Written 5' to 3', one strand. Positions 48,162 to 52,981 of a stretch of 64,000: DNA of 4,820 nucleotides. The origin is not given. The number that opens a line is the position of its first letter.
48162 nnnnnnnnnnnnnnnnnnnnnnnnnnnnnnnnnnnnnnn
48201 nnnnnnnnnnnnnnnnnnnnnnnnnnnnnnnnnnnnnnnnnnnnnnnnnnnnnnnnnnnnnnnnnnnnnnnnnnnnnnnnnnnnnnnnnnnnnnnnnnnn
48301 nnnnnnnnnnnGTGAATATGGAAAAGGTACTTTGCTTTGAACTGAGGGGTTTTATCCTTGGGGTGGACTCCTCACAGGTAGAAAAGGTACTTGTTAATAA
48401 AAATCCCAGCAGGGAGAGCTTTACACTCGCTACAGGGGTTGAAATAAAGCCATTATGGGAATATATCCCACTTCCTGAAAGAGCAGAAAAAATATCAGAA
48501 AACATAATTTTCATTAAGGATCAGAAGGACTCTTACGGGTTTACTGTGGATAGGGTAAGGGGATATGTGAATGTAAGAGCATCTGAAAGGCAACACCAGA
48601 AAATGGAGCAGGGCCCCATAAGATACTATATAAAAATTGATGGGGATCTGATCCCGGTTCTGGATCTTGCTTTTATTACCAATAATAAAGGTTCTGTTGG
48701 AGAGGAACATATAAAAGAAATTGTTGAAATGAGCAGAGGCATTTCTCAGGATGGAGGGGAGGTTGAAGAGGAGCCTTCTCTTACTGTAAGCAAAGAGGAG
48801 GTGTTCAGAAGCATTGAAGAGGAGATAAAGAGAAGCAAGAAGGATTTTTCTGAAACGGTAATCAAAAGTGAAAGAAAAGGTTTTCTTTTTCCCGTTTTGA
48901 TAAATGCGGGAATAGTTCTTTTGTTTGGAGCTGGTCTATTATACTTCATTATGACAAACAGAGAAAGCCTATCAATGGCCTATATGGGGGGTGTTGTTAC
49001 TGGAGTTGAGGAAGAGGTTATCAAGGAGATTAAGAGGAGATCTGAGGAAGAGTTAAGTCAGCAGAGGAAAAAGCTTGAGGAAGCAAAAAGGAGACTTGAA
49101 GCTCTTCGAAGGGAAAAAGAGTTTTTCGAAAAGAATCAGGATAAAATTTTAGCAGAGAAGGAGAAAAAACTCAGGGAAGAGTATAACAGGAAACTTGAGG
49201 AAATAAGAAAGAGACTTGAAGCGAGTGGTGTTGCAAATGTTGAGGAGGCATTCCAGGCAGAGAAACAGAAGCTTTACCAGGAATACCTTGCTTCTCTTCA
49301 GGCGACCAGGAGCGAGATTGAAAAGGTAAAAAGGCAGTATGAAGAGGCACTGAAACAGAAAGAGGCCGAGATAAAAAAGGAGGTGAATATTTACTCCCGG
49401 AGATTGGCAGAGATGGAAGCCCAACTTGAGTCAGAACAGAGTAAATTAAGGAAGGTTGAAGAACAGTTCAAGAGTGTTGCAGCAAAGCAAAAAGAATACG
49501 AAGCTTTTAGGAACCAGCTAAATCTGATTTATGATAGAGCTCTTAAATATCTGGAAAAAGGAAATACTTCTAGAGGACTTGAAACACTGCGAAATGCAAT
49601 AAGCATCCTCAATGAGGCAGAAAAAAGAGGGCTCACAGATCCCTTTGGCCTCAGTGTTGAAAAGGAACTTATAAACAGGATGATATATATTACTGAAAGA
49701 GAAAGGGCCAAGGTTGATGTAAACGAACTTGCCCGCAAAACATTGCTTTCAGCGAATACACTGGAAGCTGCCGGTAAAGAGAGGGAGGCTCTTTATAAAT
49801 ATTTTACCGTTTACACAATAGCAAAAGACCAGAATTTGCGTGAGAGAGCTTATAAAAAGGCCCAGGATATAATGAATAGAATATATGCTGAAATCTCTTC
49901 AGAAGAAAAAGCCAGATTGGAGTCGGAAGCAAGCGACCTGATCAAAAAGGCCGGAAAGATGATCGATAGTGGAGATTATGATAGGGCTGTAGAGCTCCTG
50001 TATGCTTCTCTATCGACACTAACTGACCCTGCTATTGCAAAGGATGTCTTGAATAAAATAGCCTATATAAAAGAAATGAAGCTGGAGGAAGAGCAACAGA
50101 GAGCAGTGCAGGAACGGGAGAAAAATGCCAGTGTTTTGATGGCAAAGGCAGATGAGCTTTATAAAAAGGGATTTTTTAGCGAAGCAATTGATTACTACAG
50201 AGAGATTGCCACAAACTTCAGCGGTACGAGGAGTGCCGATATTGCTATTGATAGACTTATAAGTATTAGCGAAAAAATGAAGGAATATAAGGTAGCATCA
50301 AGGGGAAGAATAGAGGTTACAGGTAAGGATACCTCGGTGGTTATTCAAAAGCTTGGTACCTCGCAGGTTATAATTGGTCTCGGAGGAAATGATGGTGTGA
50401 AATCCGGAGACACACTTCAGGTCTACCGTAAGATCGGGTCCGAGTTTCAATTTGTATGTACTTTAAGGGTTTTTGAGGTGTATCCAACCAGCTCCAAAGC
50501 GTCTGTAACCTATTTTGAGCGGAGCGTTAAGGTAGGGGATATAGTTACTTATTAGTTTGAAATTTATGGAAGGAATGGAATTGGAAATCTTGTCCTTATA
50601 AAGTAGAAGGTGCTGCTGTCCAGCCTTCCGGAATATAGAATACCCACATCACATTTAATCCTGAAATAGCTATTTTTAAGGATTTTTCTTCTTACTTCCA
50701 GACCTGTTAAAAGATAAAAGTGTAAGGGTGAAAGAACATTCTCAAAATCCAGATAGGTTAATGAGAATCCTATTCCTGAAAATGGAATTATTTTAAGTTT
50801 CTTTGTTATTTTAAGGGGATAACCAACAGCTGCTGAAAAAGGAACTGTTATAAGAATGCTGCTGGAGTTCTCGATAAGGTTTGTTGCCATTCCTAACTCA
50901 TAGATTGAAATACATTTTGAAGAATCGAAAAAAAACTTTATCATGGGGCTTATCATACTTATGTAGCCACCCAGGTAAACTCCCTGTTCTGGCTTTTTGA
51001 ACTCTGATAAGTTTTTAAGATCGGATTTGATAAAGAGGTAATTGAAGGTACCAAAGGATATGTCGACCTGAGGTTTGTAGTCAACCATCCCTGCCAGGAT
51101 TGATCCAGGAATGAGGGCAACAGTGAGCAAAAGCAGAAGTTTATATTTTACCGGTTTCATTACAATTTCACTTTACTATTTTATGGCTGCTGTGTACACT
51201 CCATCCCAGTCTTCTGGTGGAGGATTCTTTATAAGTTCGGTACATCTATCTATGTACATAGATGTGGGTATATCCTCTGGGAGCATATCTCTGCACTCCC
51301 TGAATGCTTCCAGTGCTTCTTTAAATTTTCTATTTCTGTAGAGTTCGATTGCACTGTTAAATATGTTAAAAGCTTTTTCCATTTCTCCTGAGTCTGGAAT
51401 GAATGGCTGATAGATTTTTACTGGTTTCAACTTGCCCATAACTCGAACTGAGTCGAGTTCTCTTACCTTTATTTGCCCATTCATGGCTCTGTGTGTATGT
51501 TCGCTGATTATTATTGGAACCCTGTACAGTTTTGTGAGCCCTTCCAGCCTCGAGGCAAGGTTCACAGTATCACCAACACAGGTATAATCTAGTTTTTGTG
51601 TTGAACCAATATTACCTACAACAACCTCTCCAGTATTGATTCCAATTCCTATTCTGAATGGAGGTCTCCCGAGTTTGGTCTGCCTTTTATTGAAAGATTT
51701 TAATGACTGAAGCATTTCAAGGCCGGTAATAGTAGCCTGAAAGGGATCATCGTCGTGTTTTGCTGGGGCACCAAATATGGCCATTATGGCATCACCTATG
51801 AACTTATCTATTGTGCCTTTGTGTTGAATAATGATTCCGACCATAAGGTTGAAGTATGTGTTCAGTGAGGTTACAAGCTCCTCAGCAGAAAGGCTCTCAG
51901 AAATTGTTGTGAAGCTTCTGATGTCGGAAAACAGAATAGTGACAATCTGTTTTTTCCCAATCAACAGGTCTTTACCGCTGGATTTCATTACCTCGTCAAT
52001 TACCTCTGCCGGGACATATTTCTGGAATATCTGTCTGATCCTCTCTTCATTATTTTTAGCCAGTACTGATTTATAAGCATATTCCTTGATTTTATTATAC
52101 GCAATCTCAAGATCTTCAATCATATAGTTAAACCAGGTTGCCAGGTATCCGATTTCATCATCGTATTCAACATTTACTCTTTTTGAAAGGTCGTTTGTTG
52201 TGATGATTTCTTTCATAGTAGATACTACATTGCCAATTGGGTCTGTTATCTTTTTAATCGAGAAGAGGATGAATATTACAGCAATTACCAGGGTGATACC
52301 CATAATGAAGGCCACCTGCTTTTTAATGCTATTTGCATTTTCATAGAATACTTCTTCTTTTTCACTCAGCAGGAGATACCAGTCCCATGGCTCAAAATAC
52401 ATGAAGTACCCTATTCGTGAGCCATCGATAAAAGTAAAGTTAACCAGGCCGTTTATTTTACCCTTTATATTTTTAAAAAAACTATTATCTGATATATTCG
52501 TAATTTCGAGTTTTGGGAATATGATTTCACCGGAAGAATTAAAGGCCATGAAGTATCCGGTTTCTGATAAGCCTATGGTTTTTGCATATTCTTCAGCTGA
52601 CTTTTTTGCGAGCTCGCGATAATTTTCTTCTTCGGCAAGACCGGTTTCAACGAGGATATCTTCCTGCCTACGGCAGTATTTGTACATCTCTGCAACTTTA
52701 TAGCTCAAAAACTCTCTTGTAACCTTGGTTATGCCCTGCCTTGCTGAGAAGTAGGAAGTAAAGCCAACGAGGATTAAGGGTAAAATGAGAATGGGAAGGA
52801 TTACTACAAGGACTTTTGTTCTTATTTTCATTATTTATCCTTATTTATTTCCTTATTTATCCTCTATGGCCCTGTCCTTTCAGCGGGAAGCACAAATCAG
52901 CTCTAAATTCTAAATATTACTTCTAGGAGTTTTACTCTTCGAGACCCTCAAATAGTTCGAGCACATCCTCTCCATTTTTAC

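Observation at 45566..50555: Tightly coupled four-gene envelope module: DUF192 lipoprotein, FxNxTG/beta-barrel-like OM protein, PEGA-TPR protein, CheW-like TM coiled-coil protein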

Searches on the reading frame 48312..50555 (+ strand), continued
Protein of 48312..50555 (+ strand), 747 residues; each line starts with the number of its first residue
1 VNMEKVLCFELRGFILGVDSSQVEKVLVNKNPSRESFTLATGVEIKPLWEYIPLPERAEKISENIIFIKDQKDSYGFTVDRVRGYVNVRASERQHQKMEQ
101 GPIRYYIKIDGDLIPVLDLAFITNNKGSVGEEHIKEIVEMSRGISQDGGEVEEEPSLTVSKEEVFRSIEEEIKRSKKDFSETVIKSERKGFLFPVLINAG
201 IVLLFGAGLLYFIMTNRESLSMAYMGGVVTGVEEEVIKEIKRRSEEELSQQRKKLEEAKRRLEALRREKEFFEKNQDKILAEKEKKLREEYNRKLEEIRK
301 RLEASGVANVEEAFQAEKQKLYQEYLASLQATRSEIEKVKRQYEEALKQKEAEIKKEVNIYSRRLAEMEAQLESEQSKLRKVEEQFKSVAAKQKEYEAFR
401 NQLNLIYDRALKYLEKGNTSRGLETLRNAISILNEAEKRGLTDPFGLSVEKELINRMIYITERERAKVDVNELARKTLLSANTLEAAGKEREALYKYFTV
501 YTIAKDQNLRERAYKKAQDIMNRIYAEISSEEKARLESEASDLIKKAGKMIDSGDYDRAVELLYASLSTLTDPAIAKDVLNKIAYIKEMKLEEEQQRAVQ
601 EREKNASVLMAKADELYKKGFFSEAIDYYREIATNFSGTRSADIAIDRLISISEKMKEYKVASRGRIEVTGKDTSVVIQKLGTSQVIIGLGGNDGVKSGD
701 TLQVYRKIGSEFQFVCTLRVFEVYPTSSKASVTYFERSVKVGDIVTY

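Call 75: list_cluster_members(proteins=[P0046, P0051, P0070, P0183, P0071, P0182, P0092, P0130, P0083, P0146])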
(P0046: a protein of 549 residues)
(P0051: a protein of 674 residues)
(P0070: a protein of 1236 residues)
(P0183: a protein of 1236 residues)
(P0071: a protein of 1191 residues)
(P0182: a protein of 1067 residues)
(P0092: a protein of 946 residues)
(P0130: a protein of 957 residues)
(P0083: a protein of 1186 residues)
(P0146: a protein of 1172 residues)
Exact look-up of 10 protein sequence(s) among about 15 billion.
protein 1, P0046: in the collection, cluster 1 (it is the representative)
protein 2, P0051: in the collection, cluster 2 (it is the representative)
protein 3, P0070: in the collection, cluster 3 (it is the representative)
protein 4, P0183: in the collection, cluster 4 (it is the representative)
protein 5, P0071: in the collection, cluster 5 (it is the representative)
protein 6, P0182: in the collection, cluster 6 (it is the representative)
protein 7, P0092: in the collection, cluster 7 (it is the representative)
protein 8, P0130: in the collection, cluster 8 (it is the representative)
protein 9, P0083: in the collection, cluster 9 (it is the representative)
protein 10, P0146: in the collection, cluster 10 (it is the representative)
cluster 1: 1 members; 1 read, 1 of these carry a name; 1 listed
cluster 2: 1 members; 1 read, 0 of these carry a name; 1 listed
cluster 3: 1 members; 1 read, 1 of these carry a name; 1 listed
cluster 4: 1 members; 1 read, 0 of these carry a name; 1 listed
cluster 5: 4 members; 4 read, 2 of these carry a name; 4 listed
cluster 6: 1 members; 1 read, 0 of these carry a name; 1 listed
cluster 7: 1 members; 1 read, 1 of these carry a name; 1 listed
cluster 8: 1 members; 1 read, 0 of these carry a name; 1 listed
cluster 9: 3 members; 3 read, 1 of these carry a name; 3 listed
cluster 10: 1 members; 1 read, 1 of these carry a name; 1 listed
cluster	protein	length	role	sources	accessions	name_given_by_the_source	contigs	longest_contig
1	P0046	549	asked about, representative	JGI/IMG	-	outer membrane protein assembly factor BamD (BamD/ComL family)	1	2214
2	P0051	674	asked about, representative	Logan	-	-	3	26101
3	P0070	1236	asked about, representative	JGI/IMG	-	hypothetical protein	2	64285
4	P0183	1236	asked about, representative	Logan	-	-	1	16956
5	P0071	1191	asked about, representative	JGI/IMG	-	-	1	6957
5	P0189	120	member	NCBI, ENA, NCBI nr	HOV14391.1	MAG TPA: hypothetical protein PK771_08920 [Spirochaetota bacterium] | hypothetical protein [Spirochaetota bacterium]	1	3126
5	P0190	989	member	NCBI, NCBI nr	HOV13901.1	MAG TPA: hypothetical protein PK771_06430, partial [Spirochaetota bacterium] | hypothetical protein [Spirochaetota bacterium]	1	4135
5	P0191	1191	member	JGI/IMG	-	-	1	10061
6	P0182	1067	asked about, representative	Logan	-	-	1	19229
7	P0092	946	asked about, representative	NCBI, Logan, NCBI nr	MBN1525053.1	MAG: hypothetical protein JW904_11250 [Spirochaetales bacterium] | hypothetical protein [Spirochaetales bacterium]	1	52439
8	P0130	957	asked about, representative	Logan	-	-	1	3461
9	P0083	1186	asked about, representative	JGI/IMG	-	-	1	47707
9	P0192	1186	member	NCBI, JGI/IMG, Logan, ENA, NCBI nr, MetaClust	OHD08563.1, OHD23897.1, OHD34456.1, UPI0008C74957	MAG: hypothetical protein A2086_07960 [Spirochaetes bacterium GWD1_27_9] | MAG: hypothetical protein A2Z98_04900 [Spirochaetes bacterium GWB1_27_13] | status=active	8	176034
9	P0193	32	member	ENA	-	-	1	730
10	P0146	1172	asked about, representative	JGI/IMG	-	hypothetical protein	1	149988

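Call 101: search_protein_families(library=pfam, proteins=[L021:27-1877:+, L021:2272-2970:+, L021:3154-3546:-, L021:3689-5338:-, L022:133-963:+, L022:1295-1642:-], max_evalue=0.01)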
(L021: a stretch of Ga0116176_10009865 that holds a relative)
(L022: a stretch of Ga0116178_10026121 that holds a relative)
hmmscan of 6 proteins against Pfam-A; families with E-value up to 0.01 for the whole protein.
L021:27-1877:+ (616 aa): 1 family
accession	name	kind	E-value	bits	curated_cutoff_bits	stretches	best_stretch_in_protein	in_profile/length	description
PF13512.12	TPR_18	-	0.00045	20.8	21.9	1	463-521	7-63/145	Tetratricopeptide repeat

L021:2272-2970:+ (232 aa): 3 families
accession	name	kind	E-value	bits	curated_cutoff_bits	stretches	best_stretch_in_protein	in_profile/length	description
PF16561.11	AMPK1_CBM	-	2.6e-21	76.1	26.8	2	52-131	4-79/85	Glycogen recognition site of AMP-activated protein kinase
PF02922.24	CBM_48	-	1.5e-14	54.5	22.4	2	54-108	17-72/83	Carbohydrate-binding module 48 (Isoamylase N-terminal domain)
PF22058.2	X25_BaPul_like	-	0.0091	16.5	27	0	87-108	35-56/87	Pullulanase X25 domain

L021:3154-3546:- (130 aa): 0 families

L021:3689-5338:- (549 aa): 4 families
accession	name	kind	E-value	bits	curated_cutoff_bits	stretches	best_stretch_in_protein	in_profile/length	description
PF00485.24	PRK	-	3.9e-17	63.1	22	1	285-482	2-189/196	Phosphoribulokinase / Uridine kinase family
PF02597.26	ThiS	-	0.00081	20.3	22.5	1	9-63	12-72/76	ThiS family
PF13238.12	AAA_18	-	0.0043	18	29.4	1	285-395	1-81/128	AAA domain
PF20720.3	nSTAND3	-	0.0056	16.8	27.2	0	280-316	15-51/155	Novel STAND NTPase 3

L022:133-963:+ (276 aa): 1 family
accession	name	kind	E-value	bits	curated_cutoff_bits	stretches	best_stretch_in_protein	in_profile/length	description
PF03279.18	Lip_A_acyltrans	-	1.7e-23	83.7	22.3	1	8-148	108-249/295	Bacterial lipid A biosynthesis acyltransferase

L022:1295-1642:- (115 aa): 0 families

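Call 106: search_protein_families(library=padloc, proteins=[window:48312-50555:+], max_evalue=0.01)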
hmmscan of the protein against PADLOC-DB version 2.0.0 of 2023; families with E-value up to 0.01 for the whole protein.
window:48312-50555:+ (747 aa): 0 families

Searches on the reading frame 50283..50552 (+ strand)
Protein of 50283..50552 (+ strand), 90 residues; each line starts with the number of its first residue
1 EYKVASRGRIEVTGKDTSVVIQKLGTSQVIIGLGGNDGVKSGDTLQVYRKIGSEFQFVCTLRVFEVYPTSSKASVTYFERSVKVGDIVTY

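Call 74: search_solved_structures(query=A9, max_evalue=10, show_alignments=3)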
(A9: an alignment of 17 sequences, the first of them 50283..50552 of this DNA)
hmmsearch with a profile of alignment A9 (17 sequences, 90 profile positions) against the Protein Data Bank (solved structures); distinct sequences matched with E-value up to 10: 4.
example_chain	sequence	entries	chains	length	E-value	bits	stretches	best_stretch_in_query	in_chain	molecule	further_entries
3jc8_Ta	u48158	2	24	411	0.0017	21.5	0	30-88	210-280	LysM domain protein | TsaP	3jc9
3w1e_A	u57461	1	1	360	0.17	15.1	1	26-49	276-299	Flagella basal-body protein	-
8z5n_5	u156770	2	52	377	0.18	14.9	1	26-49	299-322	Flagella basal-body protein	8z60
6ve2_O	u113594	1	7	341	1.1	12.5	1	20-51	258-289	LysM domain-containing protein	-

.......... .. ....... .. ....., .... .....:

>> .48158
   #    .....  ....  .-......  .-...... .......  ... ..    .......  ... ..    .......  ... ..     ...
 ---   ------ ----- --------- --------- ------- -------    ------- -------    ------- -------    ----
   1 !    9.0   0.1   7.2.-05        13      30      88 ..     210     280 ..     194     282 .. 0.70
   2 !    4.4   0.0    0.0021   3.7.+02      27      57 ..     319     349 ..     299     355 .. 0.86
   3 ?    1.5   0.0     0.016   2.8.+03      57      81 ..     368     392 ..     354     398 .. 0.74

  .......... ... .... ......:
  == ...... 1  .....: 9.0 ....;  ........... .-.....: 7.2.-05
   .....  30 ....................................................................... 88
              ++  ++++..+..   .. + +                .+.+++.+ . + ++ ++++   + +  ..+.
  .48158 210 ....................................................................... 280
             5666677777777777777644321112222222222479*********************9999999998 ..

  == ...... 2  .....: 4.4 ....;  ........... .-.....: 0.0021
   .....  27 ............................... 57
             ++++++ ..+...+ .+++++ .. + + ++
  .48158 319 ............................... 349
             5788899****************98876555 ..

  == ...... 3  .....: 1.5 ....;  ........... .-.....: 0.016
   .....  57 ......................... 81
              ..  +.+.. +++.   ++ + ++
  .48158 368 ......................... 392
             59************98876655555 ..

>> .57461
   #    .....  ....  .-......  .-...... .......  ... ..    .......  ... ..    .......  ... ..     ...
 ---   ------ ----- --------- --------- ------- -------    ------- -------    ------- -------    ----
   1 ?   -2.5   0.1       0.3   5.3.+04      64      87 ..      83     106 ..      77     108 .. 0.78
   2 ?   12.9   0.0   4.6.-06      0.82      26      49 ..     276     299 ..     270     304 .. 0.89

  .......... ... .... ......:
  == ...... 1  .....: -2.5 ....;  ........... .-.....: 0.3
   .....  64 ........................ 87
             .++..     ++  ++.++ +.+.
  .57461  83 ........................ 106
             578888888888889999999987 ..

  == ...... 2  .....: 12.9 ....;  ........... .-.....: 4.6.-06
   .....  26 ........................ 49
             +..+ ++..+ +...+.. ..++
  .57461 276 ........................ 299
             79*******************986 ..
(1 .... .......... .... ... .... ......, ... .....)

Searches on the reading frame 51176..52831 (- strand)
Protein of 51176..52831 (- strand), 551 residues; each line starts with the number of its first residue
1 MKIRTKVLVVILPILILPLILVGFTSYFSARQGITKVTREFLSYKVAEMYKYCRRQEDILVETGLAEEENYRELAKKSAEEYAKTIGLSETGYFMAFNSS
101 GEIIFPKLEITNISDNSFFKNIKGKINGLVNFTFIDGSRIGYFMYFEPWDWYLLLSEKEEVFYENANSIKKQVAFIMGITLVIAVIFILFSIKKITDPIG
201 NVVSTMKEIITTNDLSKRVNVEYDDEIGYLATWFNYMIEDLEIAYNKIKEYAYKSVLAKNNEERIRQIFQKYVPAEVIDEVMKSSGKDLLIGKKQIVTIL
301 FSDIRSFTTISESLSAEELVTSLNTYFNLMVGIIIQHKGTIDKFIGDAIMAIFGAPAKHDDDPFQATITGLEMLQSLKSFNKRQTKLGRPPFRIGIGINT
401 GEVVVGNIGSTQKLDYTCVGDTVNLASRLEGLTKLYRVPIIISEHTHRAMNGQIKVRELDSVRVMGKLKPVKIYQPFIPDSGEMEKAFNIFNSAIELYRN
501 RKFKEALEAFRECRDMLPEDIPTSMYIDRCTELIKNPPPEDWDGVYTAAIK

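Call 3: search_protein_families(library=pfam, proteins=[window:51176-52831:-], max_evalue=0.1)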
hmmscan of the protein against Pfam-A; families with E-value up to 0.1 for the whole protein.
window:51176-52831:- (551 aa): 10 families
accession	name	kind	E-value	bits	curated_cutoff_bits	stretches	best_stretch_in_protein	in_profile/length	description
PF00211.25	Guanylate_cyc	-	3.4e-29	102.2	21.9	1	294-472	6-177/183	Adenylate and Guanylate cyclase catalytic domain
PF17201.10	Cache_3-Cache_2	-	4.6e-06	26.6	27.7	1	83-171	195-298/299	Cache 3/Cache 2 fusion domain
PF17200.10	sCache_2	-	8.6e-05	23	25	1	72-171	34-154/155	Single Cache domain 2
PF13624.11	SurA_N_3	-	8.6e-05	22.9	27.2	0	5-57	11-69/162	SurA-like N-terminal domain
PF00672.30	HAMP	-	0.00023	21.8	25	1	192-242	3-52/53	HAMP domain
PF08269.17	dCache_2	-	0.0032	17.1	26.5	1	68-167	75-191/298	Cache domain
PF04212.24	MIT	-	0.0055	17.2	30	1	485-517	2-34/66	MIT (microtubule interacting and transport) domain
PF07719.23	TPR_2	-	0.043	14.4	27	1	491-519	5-33/34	Tetratricopeptide repeat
PF18908.5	DUF5663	-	0.08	14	23.7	0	249-283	42-78/84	Protein of unknown function (DUF5663)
PF06301.17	Lambda_Kil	-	0.1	12.6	27.6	0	335-350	7-22/31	Bacteriophage lambda Kil protein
